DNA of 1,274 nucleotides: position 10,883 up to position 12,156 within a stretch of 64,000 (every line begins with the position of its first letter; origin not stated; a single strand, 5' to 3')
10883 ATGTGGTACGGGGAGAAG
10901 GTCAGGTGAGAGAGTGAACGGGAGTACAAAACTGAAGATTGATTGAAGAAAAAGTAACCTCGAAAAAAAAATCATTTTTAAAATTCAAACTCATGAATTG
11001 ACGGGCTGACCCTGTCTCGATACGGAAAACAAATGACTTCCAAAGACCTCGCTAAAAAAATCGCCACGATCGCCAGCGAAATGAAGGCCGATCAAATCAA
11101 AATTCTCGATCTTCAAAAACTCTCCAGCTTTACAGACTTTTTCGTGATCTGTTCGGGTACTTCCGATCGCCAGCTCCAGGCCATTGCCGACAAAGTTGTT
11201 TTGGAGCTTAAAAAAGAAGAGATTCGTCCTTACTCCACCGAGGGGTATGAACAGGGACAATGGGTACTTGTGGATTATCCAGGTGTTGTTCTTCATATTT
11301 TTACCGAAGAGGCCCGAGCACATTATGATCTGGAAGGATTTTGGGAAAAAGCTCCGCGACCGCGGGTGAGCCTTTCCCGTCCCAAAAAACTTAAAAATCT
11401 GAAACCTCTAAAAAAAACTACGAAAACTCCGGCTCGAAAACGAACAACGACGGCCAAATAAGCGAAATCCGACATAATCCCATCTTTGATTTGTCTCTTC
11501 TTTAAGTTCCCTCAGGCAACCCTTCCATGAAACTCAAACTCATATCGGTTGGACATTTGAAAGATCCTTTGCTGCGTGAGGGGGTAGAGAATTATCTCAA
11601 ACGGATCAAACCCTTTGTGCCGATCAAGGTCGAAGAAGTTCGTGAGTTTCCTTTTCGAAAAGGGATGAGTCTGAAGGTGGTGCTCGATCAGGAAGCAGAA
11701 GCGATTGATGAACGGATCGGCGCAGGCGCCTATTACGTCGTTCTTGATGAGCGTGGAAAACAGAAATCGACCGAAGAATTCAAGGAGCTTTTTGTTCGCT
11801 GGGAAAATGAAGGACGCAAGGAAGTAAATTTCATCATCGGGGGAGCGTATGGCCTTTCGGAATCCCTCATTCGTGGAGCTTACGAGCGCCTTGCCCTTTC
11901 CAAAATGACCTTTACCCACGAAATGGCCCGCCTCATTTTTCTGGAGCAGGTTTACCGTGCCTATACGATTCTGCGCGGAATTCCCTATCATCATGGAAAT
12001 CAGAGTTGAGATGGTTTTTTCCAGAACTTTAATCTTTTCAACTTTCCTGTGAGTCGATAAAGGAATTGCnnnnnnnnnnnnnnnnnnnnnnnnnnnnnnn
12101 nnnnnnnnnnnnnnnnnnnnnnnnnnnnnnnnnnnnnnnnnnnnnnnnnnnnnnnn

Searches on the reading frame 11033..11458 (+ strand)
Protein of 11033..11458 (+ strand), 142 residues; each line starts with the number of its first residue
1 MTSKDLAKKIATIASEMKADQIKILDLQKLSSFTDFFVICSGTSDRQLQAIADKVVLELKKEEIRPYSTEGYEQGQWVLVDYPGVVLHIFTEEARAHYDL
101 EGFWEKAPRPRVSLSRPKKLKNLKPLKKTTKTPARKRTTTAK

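Call 71: search_protein_families(library=pfam, max_evalue=0.001, proteins=[window:11033-11458:+])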
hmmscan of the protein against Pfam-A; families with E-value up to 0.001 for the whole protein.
window:11033-11458:+ (142 aa): 1 family
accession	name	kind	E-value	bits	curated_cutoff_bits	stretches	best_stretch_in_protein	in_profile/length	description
PF02410.21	RsfS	-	6.8e-33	113.2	21.6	1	9-104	2-98/98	Ribosomal silencing factor during starvation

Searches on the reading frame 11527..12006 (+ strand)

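Call 71: search_protein_families(library=pfam, max_evalue=0.001, proteins=[window:11527-12006:+])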
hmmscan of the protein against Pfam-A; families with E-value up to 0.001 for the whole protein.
window:11527-12006:+ (160 aa): 1 family
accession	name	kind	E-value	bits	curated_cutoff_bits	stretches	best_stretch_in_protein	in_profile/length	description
PF02590.22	SPOUT_MTase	-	2.3e-48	164.6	27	1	1-155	1-154/154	Predicted SPOUT methyltransferase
